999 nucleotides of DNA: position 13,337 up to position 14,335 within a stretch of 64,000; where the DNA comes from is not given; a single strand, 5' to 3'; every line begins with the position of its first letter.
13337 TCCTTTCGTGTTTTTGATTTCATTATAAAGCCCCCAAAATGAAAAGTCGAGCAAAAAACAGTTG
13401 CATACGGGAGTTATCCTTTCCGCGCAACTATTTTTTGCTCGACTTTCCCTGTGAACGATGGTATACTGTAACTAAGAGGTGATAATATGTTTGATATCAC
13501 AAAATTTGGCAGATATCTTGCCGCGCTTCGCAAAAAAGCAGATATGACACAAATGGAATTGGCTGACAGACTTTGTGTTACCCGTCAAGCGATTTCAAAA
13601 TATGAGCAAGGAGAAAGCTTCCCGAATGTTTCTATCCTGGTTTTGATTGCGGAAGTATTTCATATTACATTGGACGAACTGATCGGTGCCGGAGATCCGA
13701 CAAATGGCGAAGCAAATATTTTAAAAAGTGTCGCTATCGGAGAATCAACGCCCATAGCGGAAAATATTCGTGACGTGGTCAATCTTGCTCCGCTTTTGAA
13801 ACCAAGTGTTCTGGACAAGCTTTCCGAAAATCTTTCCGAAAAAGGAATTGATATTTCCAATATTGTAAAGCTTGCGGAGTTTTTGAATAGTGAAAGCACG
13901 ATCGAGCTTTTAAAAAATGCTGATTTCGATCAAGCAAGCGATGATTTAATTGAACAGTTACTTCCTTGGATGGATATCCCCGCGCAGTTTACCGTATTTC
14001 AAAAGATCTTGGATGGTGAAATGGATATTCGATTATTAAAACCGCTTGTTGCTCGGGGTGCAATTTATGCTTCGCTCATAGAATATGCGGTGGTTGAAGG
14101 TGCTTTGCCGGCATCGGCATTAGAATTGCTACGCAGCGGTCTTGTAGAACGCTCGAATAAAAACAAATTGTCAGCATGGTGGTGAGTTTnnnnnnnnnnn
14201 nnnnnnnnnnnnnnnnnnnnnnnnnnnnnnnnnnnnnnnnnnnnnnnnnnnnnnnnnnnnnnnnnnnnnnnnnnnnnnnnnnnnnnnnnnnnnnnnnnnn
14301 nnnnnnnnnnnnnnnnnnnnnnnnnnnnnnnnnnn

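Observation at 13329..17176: XRE-domain protein plus a translationally coupled pair of truncated MutS-like ATPases, divergent from a heterodimeric ABC exporter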

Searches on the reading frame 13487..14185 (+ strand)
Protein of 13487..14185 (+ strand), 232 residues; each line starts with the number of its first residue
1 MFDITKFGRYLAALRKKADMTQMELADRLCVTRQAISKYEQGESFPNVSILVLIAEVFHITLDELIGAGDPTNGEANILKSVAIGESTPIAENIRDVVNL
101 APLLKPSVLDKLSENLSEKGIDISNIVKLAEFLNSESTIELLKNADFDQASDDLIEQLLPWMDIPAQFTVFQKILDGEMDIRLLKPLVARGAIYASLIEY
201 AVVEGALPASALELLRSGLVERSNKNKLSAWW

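Call 3: search_protein_families(library=pfam, proteins=[window:13487-14185:+], max_evalue=1)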
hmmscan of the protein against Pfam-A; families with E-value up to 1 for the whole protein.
window:13487-14185:+ (232 aa): 12 families
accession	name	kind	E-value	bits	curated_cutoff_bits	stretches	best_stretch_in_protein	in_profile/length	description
PF01381.28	HTH_3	-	7.2e-17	61.6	23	1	11-65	1-55/55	Helix-turn-helix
PF13560.12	HTH_31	-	1.5e-11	44.8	27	1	7-64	2-60/64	Helix-turn-helix domain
PF12844.13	HTH_19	-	3.5e-08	33.7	30.2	1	8-66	1-59/64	Helix-turn-helix domain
PF13443.12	HTH_26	-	0.00026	21.6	22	1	13-67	4-59/63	Cro/C1-type HTH DNA-binding domain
PF15731.11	MqsA_antitoxin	-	0.00042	20.9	30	1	8-54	71-117/131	Antitoxin component of bacterial toxin-antitoxin system, MqsA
PF12802.13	MarR_2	-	0.0037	17.8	27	1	9-38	9-39/61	MarR family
PF07022.19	Phage_CI_repr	-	0.013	16.3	22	1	22-67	15-59/65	Bacteriophage CI repressor helix-turn-helix domain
PF22495.2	HTH_92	-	0.016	15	27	1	13-52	2-42/45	RsaL-like HTH domain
PF01047.28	MarR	-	0.022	15.1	24.6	1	10-38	8-36/59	MarR family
PF08279.18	HTH_11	-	0.026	14.9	25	1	13-39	8-35/55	HTH domain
PF17762.8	HTH_ParB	-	0.1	13.2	22.6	0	12-38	13-39/102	ParB HTH domain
PF04545.22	Sigma70_r4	-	0.2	11.7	24.1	1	14-38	15-39/50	Sigma-70, region 4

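Call 4: search_protein_families(library=ncbifam, proteins=[window:13487-14185:+], max_evalue=1)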
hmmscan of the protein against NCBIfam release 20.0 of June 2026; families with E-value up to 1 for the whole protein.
window:13487-14185:+ (232 aa): 18 families
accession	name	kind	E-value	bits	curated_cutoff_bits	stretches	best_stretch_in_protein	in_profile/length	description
NF041951.1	phage_RstR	subfamily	1.1e-16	61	80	1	6-73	2-69/108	RstR family transcriptional repressor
NF052239.1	antitox_spr1629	equivalog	7.4e-08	31.9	335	1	7-62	3-58/377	spr1629 family repressor/antitoxin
NF003162.0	PRK04140.1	equivalog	7.8e-08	31.7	263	1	8-66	128-186/317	transcriptional regulator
NF047948.1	male_kill_WMK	equivalog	7.5e-07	28.9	300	1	9-77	165-234/300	WO male-killing family protein Wmk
TIGR03070.1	couple_hipB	subfamily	9.9e-07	28.6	71.65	1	6-61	2-57/58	type II toxin-antitoxin system Y4mF family antitoxin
NF007408.0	PRK09943.1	equivalog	1.9e-06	27.6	211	1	7-67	8-68/185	HTH-type transcriptional regulator PuuR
TIGR03830.1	CxxCG_CxxCG_HTH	subfamily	3.2e-06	26.9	61.8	1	11-54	70-113/127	type II TA system antitoxin MqsA family protein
NF041575.1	antitoxPezA_Strep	equivalog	4.8e-06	26.6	290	1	8-67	3-62/158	type II toxin-antitoxin system antitoxin PezA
NF006015.0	PRK08154.1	subfamily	4.9e-06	25.9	204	1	5-97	29-121/314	anaerobic benzoate catabolism transcriptional regulator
TIGR00270.2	TIGR00270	equivalog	0.00024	21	110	1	8-65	77-134/159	multiprotein bridging factor aMBF1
NF007257.0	PRK09706.1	subfamily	0.00052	19.8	101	1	6-61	5-60/135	transcriptional repressor DicA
NF010465.0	PRK13890.1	equivalog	0.00072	19.7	96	1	14-89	13-88/121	conjugal transfer protein TrbA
NF007271.0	PRK09726.1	equivalog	0.0066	16.4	79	1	6-42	12-48/88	type II toxin-antitoxin system antitoxin HipB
TIGR02612.1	mob_myst_A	hypoth_equivalog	0.0087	15.9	122.6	1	12-48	31-67/150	mobile mystery protein A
NF047542.1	telomere_Tap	equivalog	0.022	13.5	600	1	13-47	24-58/695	telomere-associated protein Tap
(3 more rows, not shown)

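Call 24: search_protein_families(library=padloc, proteins=[window:13487-14185:+], max_evalue=0.1)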
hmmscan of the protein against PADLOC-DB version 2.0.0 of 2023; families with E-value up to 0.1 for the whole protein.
window:13487-14185:+ (232 aa): 17 families
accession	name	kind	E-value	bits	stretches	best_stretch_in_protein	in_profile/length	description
PDLC02926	HTH_VI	-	1.2e-11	42.7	1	7-66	2-61/92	-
PDLC03952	RmrA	-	2.7e-10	37.6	1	12-63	28-79/395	-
PDLC04775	PDC-M69A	-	5.5e-10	37.7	1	8-73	9-74/113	-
PDLC03954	RmrA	-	3e-09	34.3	1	8-153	12-147/380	-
PDLC03945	RmrA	-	1.8e-08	32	1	7-63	3-59/394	-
PDLC03947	RmrA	-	3.6e-08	30.6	1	15-62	20-67/383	-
PDLC03955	RmrA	-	5.7e-08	30.4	1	11-74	25-87/371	-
PDLC03944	RmrA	-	6.4e-07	26.7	1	11-58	11-58/384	-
PDLC03951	RmrA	-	6.7e-06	23.3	1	10-63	12-65/400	-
PDLC04142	capH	-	8.9e-06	24.7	1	4-70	4-70/103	capH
PDLC03949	RmrA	-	1.1e-05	22.5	1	12-60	8-56/363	-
PDLC03665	Control_protein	-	0.00025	19.3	1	6-65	8-68/77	control protein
PDLC03948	RmrA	-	0.00032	17.7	1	14-57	16-59/397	-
PDLC03943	RmrA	-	0.001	16.2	1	10-61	6-57/370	-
PDLC03946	RmrA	-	0.0074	13.1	1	11-59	7-55/357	-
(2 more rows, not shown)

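Call 79: predict_structure(alignment_id=A3)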
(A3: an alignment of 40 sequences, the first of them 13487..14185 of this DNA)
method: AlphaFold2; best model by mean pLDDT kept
length: 232 residues; sequences in the alignment: 40
mean_pLDDT: 80.5   pTM: 0.53
mean pLDDT of the five models: 80.5, 76.7, 73.9, 71.9, 61.6
residues with pLDDT >= 90: 92; 70-90: 87; 50-70: 37; < 50: 16
segments of 3 or more residues with pLDDT < 50: 137-150
pLDDT, mean of each block of 10 residues (from residue 1): 93 96 94 93 89 95 95 91 85 76 82 74 58 52 46 61 68 78 84 88 93 92 77 44
secondary structure, 60 per line:
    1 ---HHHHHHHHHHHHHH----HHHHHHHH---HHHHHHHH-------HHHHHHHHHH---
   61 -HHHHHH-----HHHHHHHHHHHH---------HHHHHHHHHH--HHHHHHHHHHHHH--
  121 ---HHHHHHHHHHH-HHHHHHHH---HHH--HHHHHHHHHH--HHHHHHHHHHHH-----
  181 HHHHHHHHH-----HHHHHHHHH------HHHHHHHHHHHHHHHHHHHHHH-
elements in order: H4-17 H22-29 H33-40 H48-57 H62-67 H73-84 H94-103 H106-118 H124-134 H136-143 H152-161 H164-175 H181-189 H195-203 H210-231

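Call 83: fold_search(model_id=the predicted structure, library=pdb)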
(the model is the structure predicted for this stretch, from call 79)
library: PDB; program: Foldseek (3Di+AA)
matches with E <= 10: 452; with E <= 0.001: 0
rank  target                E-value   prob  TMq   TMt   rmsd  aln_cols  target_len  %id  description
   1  2b5a_B                4.4e-03  1.00  0.27  0.79   1.6        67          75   27  C.BclI, Control Element of the BclI Restriction-Modification System (released 2006-01-03)
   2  2b5a_A                4.4e-03  1.00  0.27  0.76   3.2        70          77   27  C.BclI, Control Element of the BclI Restriction-Modification System (released 2006-01-03)
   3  7dlv_F                5.5e-03  1.00  0.25  0.40  14.0       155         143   21  shrimp dUTPase in complex with Stl (released 2021-12-01)
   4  2b5a_C                7.9e-03  1.00  0.27  0.76   1.7        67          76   27  C.BclI, Control Element of the BclI Restriction-Modification System (released 2006-01-03)
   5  1y7y_B                8.2e-03  1.00  0.26  0.87   1.2        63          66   27  High-resolution crystal structure of the restriction-modification controller protein C.AhdI from Aeromonas hydrophila (released 2005-02-22)
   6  6jq1_B                8.2e-03  1.00  0.26  0.45  13.4       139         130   17  Crystal Structure of DdrO from Deinococcus geothermalis (released 2019-08-28)
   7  6jq1_A                9.4e-03  1.00  0.26  0.46  13.3       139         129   17  Crystal Structure of DdrO from Deinococcus geothermalis (released 2019-08-28)
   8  5fd4_A                1.4e-02  0.97  0.27  0.20  15.8       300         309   14  Crystal Structure of ComR from Streptococcus suis (released 2016-11-02)
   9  1y7y_A                1.5e-02  1.00  0.26  0.83   1.2        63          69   27  High-resolution crystal structure of the restriction-modification controller protein C.AhdI from Aeromonas hydrophila (released 2005-02-22)
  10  9a7f_A                1.5e-02  1.00  0.28  0.46  16.0       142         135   20  Integrative model of RGHR-DLDH1 by crosslinking MS and deep learning (released 2024-09-18)
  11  5w4n_A                1.6e-02  0.96  0.26  0.22  15.5       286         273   16  Crystal structure of Streptococcus dysgalactiae SHP pheromone receptor Rgg2(C45S) (released 2017-10-25)
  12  6qer_A                1.9e-02  0.96  0.28  0.22  16.1       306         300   14  Apo Form Of ComR From S. Thermophilus in space group C2 (released 2019-02-20)
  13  7pwj_FFF              2.0e-02  1.00  0.25  0.38  13.8       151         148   20  dUTPase from human in complex with Stl (released 2022-12-28)
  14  3f52_A                2.4e-02  1.00  0.27  0.74   1.6        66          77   18  Crystal structure of the clp gene regulator ClgR from C. glutamicum (released 2008-11-18)
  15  7o81_AU               2.6e-02  1.00  0.24  0.48   1.6        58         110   28  Rabbit 80S ribosome colliding in another ribosome stalled by the SARS-CoV-2 pseudoknot (released 2021-06-02)
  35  3jxb_C                4.4e-02  1.00  0.25  0.82   1.0        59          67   30  Crystal structure of the P22 c2 repressor protein in complex with synthetic operator 9C (released 2010-01-19)
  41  3jxb_D                4.8e-02  1.00  0.25  0.84   1.0        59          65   30  Crystal structure of the P22 c2 repressor protein in complex with synthetic operator 9C (released 2010-01-19)
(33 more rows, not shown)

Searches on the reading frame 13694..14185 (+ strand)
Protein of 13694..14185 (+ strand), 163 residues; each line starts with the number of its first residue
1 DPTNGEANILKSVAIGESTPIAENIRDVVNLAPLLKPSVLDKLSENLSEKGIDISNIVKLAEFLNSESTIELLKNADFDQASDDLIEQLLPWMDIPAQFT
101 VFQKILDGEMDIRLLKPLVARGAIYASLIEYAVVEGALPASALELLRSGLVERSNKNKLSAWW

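Call 35: find_homologous_proteins(query=window:13694-14185:+, max_evalue=0.001)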
Query window:13694-14185:+ (163 aa): 240 proteins with E <= 0.001 among 468 candidates; the best 120 are listed.
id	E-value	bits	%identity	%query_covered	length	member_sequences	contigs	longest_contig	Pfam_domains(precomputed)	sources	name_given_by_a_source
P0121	1.4e-89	316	94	100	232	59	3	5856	PF12844.14,PF01381.29,PF13560.13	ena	-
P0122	1.9e-89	315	93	100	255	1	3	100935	PF12844.14,PF01381.29,PF13560.13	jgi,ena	-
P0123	2.0e-89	315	93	100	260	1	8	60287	PF12844.14,PF01381.29,PF13560.13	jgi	-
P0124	2.0e-89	315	93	100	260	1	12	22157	PF12844.14,PF01381.29,PF13560.13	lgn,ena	-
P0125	6.3e-89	314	92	100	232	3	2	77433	PF12844.14,PF01381.29,PF13560.13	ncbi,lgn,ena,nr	ncbi:MAG: XRE family transcriptional regulator [Clostridia bacterium]|nr:XRE family transcriptional 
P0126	6.8e-89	314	92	100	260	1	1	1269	PF12844.14,PF01381.29,PF13560.13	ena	-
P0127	8.5e-89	313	92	100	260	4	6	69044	PF12844.14,PF01381.29,PF13560.13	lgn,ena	-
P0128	9.7e-89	313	92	100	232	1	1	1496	PF12844.14,PF01381.29,PF13560.13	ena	-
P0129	1.3e-88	313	92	100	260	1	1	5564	PF12844.14,PF01381.29,PF13560.13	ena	-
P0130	3.4e-88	311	91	100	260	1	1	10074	PF12844.14,PF01381.29,PF13560.13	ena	-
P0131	4.0e-88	311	91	100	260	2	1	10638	PF12844.14,PF01381.29,PF13560.13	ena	-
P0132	1.1e-82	294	89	99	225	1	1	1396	PF01381.29,PF13560.13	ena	-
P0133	2.8e-73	263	76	99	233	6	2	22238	PF12844.14,PF01381.29,PF13560.13,PF13443.13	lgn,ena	-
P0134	2.2e-68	247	73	100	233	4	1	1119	PF12844.14,PF01381.29,PF13560.13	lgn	-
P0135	1.4e-55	206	63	99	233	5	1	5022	PF12844.14,PF01381.29,PF13560.13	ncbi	-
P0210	2.0e-37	147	50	94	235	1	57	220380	PF12844.14,PF01381.29,PF13560.13,PF13443.13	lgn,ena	-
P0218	4.5e-37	145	51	96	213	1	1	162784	PF12844.14,PF01381.29,PF13560.13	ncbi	-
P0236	1.6e-36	144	51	90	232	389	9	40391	PF13412.13,PF12844.14,PF01381.29,PF13560.13,PF13443.13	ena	-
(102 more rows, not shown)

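Call 36: find_encoding_contigs(protein=P0210, flank=7000, max_places=3)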
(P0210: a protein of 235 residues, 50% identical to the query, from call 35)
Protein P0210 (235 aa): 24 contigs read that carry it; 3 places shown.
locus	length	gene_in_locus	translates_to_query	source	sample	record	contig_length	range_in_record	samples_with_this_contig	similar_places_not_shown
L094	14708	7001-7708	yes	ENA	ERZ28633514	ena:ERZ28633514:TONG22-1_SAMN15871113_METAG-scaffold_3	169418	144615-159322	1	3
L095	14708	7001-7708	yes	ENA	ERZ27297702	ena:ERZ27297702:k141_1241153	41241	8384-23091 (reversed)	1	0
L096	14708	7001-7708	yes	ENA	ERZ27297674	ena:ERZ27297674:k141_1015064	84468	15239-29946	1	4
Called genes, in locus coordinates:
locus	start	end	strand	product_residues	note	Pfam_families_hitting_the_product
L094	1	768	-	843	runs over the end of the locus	PF02739:5_3_exonuc_N, PF01367:5_3_exonuc, PF00476:DNA_pol_A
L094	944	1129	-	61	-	PF00301:Rubredoxin, PF21349:RUBY_RBDX (faint)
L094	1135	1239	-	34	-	-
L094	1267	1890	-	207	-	PF13189:Cytidylate_kin2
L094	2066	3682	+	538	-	PF01554:MatE (weak), PF01943:Polysacc_synt, PF01554:MatE (weak)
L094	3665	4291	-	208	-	PF01726:LexA_DNA_bind, PF00717:Peptidase_S24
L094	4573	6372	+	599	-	PF17297:PEPCK_N, PF00821:PEPCK_GTP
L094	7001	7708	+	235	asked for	PF12844:HTH_19, PF13560:HTH_31, PF01381:HTH_3, PF13443:HTH_26 (weak)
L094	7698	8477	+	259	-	PF03848:TehB (faint), PF00398:RrnaAD, PF13489:Methyltransf_23 (weak), PF13649:Methyltransf_25, PF13847:Methyltransf_31 (weak), PF08241:Methyltransf_11, PF08242:Methyltransf_12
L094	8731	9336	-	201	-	PF12844:HTH_19 (weak), PF13560:HTH_31 (weak), PF01381:HTH_3 (weak)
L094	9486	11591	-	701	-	PF00009:GTP_EFTU, PF03144:GTP_EFTU_D2 (weak), PF22042:EF-G_D2, PF14492:EFG_III, PF03764:EFG_IV, PF00679:EFG_C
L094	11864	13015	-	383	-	PF01381:HTH_3, PF12844:HTH_19, PF13560:HTH_31 (weak)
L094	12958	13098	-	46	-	-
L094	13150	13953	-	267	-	PF01026:TatD_DNase, PF04909:Amidohydro_2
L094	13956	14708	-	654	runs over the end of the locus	PF00133:tRNA-synt_1, PF01406:tRNA-synt_1e (faint), PF09334:tRNA-synt_1g, PF00133:tRNA-synt_1 (weak), PF08264:Anticodon_1 (weak), PF19303:Anticodon_3, PF01588:tRNA_bind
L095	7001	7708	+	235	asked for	PF12844:HTH_19, PF13560:HTH_31, PF01381:HTH_3, PF13443:HTH_26 (weak)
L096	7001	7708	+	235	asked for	PF12844:HTH_19, PF13560:HTH_31, PF01381:HTH_3, PF13443:HTH_26 (weak)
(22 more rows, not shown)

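Call 37: find_encoding_contigs(protein=P0218, flank=7000, max_places=2)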
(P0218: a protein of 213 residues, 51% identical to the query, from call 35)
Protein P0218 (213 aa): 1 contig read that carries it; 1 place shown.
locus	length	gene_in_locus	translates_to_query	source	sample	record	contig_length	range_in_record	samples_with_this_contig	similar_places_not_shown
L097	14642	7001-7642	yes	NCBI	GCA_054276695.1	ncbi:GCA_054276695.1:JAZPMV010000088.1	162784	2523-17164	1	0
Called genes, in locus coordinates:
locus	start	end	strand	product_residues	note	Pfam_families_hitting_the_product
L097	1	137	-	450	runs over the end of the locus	PF02812:ELFV_dehydrog_N, PF00208:ELFV_dehydrog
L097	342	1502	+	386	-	PF13472:Lipase_GDSL_2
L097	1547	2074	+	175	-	PF14270:DUF4358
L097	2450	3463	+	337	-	PF02912:Phe_tRNA-synt_N, PF01409:tRNA-synt_2d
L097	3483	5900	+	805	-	PF01588:tRNA_bind, PF03483:B3_4, PF03484:B5, PF17759:tRNA_synthFbeta, PF03147:FDX-ACB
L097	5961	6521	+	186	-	PF00156:Pribosyltran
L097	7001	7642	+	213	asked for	PF01381:HTH_3, PF12844:HTH_19 (weak), PF13560:HTH_31 (weak)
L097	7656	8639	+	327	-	PF13489:Methyltransf_23, PF01209:Ubie_methyltran, PF13847:Methyltransf_31, PF08241:Methyltransf_11, PF08242:Methyltransf_12, PF13649:Methyltransf_25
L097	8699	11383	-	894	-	PF00690:Cation_ATPase_N, PF00122:E1-E2_ATPase, PF00702:Hydrolase, PF13246:Cation_ATPase, PF00689:Cation_ATPase_C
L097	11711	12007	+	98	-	-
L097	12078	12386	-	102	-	PF00085:Thioredoxin, PF08534:Redoxin (faint), PF14595:Thioredoxin_9, PF13098:Thioredoxin_2, PF13728:TraF (weak), PF13905:Thioredoxin_8 (faint)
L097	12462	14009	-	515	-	PF01943:Polysacc_synt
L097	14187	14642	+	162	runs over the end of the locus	PF00383:dCMP_cyt_deam_1, PF14437:MafB19-deam (weak)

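Call 38: find_encoding_contigs(protein=P0236, flank=7000, max_places=3)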
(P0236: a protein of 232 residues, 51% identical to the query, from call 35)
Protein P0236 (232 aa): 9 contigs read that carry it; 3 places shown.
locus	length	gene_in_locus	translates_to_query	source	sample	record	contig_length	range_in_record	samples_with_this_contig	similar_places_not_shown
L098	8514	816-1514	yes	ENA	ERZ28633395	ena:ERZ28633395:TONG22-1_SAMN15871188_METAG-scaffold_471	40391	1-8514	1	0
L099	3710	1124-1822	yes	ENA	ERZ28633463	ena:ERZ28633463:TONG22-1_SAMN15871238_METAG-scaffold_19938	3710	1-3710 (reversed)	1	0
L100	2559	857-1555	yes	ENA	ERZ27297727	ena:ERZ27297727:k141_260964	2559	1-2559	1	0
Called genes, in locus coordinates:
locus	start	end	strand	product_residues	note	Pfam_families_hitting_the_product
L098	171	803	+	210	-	-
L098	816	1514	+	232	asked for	PF12844:HTH_19, PF13412:HTH_24 (faint), PF13560:HTH_31, PF01381:HTH_3, PF13443:HTH_26 (weak)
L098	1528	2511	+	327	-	PF13489:Methyltransf_23, PF01209:Ubie_methyltran, PF05175:MTS (faint), PF13847:Methyltransf_31, PF08241:Methyltransf_11, PF08242:Methyltransf_12, PF13649:Methyltransf_25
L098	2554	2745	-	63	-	-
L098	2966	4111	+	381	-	PF02595:Gly_kinase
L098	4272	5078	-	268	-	PF03372:Exo_endo_phos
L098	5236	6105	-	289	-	PF02811:PHP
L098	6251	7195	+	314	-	PF02129:Peptidase_S15 (faint), PF00561:Abhydrolase_1, PF12146:Hydrolase_4, PF12697:Abhydrolase_6 (faint), PF00326:Peptidase_S9 (weak)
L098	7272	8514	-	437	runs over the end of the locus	PF04734:Ceramidase_alk (faint)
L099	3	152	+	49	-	?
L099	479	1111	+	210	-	-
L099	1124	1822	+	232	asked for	PF12844:HTH_19, PF13412:HTH_24 (faint), PF13560:HTH_31, PF01381:HTH_3, PF13443:HTH_26 (weak)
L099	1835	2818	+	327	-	PF13489:Methyltransf_23, PF01209:Ubie_methyltran, PF13847:Methyltransf_31, PF08241:Methyltransf_11, PF08242:Methyltransf_12, PF13649:Methyltransf_25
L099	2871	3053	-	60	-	-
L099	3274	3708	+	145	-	?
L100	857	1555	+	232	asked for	PF12844:HTH_19, PF13412:HTH_24 (faint), PF13560:HTH_31, PF01381:HTH_3, PF13443:HTH_26 (weak)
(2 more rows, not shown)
